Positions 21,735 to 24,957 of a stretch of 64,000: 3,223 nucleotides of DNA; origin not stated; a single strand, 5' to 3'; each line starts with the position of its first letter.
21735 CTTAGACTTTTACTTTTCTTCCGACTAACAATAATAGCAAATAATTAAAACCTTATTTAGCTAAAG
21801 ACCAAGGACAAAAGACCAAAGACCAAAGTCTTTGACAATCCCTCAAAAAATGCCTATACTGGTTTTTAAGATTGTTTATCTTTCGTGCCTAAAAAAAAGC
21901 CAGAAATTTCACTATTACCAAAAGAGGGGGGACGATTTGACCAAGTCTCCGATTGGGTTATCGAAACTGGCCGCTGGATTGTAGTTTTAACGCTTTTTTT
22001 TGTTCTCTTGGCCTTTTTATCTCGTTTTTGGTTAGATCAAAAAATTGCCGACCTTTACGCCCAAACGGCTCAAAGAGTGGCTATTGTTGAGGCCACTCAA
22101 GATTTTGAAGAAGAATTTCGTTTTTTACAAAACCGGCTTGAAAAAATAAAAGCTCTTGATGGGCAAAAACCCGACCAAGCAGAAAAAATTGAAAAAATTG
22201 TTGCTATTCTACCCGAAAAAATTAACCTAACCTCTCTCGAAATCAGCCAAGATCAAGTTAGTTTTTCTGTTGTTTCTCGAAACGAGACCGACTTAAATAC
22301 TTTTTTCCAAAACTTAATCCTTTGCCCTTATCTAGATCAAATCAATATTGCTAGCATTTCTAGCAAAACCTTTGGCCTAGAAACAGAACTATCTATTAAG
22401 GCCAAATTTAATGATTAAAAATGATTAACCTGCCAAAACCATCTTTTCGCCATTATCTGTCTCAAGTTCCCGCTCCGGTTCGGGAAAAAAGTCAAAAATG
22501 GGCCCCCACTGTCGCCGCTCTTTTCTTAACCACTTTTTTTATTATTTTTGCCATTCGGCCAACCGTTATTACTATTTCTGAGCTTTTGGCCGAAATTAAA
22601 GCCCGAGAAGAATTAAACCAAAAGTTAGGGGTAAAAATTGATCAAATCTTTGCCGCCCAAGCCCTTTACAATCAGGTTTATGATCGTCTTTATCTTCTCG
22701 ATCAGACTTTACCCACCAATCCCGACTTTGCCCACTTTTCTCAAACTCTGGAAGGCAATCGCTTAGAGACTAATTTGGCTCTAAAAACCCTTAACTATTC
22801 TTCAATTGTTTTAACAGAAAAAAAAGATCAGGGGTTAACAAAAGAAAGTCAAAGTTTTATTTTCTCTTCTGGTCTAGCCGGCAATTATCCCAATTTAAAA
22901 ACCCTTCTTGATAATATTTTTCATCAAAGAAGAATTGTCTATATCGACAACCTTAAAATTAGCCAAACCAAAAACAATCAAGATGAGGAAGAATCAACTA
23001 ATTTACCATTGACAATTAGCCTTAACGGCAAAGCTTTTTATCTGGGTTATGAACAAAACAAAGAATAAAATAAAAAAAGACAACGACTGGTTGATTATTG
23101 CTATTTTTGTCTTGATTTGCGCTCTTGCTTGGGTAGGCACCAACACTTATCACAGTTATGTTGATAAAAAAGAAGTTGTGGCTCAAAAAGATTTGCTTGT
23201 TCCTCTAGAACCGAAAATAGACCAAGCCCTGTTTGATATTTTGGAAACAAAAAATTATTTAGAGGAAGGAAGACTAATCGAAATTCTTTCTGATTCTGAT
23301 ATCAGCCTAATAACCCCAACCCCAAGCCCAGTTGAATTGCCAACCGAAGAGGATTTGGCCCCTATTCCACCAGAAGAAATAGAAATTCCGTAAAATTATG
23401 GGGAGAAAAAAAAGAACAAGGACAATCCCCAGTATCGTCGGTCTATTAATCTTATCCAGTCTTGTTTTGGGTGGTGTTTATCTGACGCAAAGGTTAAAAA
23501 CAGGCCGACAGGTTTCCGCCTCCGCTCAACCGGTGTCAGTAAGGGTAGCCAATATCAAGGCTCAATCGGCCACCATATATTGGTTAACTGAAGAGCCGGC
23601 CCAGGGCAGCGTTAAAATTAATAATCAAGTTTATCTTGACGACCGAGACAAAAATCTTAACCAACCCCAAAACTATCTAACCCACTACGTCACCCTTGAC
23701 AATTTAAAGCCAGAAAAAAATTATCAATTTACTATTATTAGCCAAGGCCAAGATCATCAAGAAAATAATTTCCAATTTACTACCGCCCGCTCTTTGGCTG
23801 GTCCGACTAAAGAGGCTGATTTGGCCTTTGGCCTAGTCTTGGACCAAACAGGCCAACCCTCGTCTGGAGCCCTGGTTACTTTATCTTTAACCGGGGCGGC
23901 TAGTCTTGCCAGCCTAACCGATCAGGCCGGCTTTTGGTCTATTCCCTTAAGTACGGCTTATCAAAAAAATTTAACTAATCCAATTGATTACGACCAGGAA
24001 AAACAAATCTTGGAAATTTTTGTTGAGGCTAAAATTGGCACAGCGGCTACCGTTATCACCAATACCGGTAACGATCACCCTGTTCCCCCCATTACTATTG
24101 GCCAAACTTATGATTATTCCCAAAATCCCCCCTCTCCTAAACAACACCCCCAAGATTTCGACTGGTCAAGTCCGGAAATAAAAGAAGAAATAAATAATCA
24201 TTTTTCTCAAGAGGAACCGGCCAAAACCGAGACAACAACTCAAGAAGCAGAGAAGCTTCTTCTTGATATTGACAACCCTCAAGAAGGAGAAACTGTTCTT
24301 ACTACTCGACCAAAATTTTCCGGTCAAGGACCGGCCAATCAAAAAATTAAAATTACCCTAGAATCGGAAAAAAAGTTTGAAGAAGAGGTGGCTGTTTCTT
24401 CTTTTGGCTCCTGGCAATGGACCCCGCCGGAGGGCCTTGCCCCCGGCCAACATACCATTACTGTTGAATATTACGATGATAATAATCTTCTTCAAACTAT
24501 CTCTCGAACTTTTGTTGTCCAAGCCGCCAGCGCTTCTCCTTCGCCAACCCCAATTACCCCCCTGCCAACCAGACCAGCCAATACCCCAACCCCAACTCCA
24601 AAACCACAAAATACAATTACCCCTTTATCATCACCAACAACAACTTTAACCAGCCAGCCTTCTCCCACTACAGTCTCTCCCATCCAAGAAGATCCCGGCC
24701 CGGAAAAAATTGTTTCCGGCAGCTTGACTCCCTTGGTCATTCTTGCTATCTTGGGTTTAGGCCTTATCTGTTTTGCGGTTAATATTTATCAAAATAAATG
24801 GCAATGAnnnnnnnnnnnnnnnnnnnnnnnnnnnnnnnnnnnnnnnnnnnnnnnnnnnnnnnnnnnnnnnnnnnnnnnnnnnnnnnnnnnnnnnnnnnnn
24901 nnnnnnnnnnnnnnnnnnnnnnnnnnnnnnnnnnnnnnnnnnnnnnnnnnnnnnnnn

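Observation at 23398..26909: Surface-protein trio downstream of pilN/pilO: FN3 stalk protein, Cys-rich protein, and a 46-aa tandem-repeat protein ending in LPEAG plus a TM anchor (sortase-substrate-like)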

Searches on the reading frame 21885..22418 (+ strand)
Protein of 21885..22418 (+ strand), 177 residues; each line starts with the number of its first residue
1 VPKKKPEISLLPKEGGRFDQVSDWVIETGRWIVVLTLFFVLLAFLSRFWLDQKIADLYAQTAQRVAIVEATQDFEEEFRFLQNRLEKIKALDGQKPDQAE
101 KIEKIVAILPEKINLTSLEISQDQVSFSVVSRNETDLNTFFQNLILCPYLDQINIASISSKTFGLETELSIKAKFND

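Call 5: search_protein_families(library=pfam, proteins=[window:21885-22418:+], max_evalue=0.1)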
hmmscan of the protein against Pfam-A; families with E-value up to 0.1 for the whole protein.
window:21885-22418:+ (177 aa): 1 family
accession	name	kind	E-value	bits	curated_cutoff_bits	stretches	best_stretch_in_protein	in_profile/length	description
PF05137.18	PilN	-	6.3e-09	36.2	22.8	1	103-162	4-63/78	Fimbrial assembly protein (PilN)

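Call 6: search_protein_families(library=ncbifam, proteins=[window:21885-22418:+], max_evalue=0.1)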
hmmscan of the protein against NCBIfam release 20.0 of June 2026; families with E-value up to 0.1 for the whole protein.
window:21885-22418:+ (177 aa): 3 families
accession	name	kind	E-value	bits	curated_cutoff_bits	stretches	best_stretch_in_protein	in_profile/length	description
NF038350.1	taxis_HmpF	equivalog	0.012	14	200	1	62-144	159-241/553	pilus motility taxis protein HmpF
NF053669.1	bindosome_BasA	exception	0.076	13.2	230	0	32-80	21-69/136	bindosome assembly system protein BasA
TIGR02981.1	phageshock_pspE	exception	0.088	13.1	126.3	0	32-68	4-40/101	thiosulfate sulfurtransferase PspE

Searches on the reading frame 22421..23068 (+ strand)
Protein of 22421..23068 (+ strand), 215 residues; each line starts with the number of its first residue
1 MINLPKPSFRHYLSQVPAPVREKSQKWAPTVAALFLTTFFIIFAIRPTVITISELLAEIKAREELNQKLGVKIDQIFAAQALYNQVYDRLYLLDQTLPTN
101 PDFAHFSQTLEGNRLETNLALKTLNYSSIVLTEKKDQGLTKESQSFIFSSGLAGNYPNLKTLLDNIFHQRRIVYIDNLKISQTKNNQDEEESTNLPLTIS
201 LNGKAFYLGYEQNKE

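Call 5: search_protein_families(library=pfam, proteins=[window:22421-23068:+], max_evalue=0.1)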
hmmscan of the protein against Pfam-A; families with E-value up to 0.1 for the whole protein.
window:22421-23068:+ (215 aa): 2 families
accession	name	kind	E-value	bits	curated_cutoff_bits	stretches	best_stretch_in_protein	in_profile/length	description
PF10741.14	T2SSM_b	-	0.00045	20.5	21.7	1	152-201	57-107/111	Type II secretion system (T2SS), protein M subtype b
PF04350.18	PilO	-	0.0025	18.4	22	1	149-191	90-128/145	Pilus assembly protein, PilO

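Call 6: search_protein_families(library=ncbifam, proteins=[window:22421-23068:+], max_evalue=0.1)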
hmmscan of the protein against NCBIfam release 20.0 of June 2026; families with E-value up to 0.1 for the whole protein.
window:22421-23068:+ (215 aa): 1 family
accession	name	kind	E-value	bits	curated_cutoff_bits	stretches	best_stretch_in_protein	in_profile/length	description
NF040576.1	T2SS_GspM_XpsM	equivalog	0.017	14.8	60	0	152-203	122-174/180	type II secretion system protein GspM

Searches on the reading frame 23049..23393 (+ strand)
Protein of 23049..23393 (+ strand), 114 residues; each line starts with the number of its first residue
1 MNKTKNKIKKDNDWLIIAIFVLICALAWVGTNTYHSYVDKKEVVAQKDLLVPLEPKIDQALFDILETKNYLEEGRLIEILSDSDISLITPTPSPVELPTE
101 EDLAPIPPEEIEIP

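Call 5: search_protein_families(library=pfam, proteins=[window:23049-23393:+], max_evalue=0.1)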
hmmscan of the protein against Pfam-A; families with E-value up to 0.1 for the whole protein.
window:23049-23393:+ (114 aa): 0 families

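Call 6: search_protein_families(library=ncbifam, proteins=[window:23049-23393:+], max_evalue=0.1)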
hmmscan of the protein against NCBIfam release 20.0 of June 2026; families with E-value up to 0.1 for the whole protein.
window:23049-23393:+ (114 aa): 1 family
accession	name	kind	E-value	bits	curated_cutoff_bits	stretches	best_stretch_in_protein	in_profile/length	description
NF009248.0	PRK12600.1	equivalog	0.065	13.5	97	0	16-47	60-91/94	Na(+)/H(+) antiporter subunit F1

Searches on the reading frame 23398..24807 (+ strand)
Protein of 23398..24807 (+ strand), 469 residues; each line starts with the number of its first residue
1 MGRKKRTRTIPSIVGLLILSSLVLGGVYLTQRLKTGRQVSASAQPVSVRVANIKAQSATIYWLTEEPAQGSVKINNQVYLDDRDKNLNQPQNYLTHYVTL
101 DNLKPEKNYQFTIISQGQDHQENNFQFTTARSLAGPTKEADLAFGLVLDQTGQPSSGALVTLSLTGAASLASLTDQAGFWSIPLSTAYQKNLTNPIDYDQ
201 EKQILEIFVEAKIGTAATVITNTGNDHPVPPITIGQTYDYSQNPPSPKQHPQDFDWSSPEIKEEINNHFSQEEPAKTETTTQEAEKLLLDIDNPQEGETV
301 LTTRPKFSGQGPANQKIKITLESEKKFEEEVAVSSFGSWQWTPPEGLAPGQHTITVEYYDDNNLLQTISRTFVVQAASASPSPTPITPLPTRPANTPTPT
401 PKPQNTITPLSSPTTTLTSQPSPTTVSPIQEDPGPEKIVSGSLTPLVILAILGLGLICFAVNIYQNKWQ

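Call 5: search_protein_families(library=pfam, proteins=[window:23398-24807:+], max_evalue=0.1)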
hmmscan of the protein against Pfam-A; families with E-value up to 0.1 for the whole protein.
window:23398-24807:+ (469 aa): 7 families
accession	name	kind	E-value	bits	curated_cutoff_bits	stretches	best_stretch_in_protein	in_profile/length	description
PF19077.6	Big_13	-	2.3e-07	31.7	27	1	302-361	26-86/102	Bacterial Ig-like domain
PF00041.27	fn3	-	3.4e-06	27.6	25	1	44-119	2-72/84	Fibronectin type III domain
PF16656.11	Pur_ac_phosph_N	-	1.7e-05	25.7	30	1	46-129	4-93/93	Purple acid Phosphatase, N-terminal domain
PF13620.12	CarboxypepD_reg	-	0.00019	22.2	32.3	1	145-184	4-45/82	Carboxypeptidase regulatory-like domain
PF16640.11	Big_3_5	-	0.02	15.9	35.5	1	311-370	26-81/88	Bacterial Ig-like domain (group 3)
PF22986.3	Fn3_ELFN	-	0.044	14.1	27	1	95-124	48-77/85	ELFN1/ELFN2, fibronectin type-III domain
PF02369.22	Big_1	-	0.046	14.3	34.9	0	146-186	24-68/93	Bacterial Ig-like domain (group 1)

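Call 6: search_protein_families(library=ncbifam, proteins=[window:23398-24807:+], max_evalue=0.1)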
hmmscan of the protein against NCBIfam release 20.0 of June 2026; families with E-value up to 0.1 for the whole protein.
window:23398-24807:+ (469 aa): 1 family
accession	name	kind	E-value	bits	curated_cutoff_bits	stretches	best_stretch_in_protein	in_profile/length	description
NF040520.1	Ig_like_BLP2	equivalog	0.0053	14.9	750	1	302-374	537-607/730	Ig-like repeat protein Blp2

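Call 68: find_homologous_proteins(query=window:23398-24807:+, max_evalue=0.001)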
Query window:23398-24807:+ (469 aa): 103 proteins with E <= 0.001 among 8000 candidates.
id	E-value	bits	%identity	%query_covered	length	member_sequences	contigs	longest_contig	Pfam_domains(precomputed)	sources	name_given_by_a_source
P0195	0.0e+0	1035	100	100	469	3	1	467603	PF00041.28,PF19077.7,PF16656.12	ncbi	-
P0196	1.2e-213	728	72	99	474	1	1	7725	PF19077.7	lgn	-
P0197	4.0e-206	704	70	99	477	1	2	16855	PF19077.7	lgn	-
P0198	5.7e-192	657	66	99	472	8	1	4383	PF19077.7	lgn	-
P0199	2.4e-189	648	64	99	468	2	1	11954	PF19077.7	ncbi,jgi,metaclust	metaclust:status=active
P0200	1.7e-188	646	65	99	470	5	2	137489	PF19077.7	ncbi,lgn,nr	ncbi:MAG: Ig-like domain-containing protein [Candidatus Shapirobacteria bacterium]|nr:Ig-like domain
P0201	8.3e-173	594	59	99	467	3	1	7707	PF19077.7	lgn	-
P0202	4.7e-171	588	58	98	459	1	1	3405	PF19077.7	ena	-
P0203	4.6e-170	585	61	96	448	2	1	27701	PF19077.7,PF16656.12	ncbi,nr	ncbi:MAG: Ig-like domain-containing protein, partial [Candidatus Shapirobacteria bacterium]|nr:Ig-li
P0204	3.7e-169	582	57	98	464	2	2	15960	PF19077.7,PF16656.12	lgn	-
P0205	5.6e-167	575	56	98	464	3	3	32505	PF00041.28,PF19077.7,PF16656.12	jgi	jgi:hypothetical protein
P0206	5.1e-162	558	57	98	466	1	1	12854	PF19077.7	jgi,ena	-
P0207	2.6e-157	543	55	98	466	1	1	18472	-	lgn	-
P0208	9.4e-156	538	55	99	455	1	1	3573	PF00041.28,PF19077.7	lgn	-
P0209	3.4e-118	414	47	98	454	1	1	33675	PF19077.7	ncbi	-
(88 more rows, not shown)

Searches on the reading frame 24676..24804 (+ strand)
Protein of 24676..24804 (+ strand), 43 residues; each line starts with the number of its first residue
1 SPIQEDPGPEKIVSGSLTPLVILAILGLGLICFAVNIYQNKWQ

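Call 34: search_protein_families(library=ncbifam, proteins=[window:24676-24804:+], max_evalue=10)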
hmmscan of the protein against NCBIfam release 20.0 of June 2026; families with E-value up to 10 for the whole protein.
seq(43 aa): 0 families
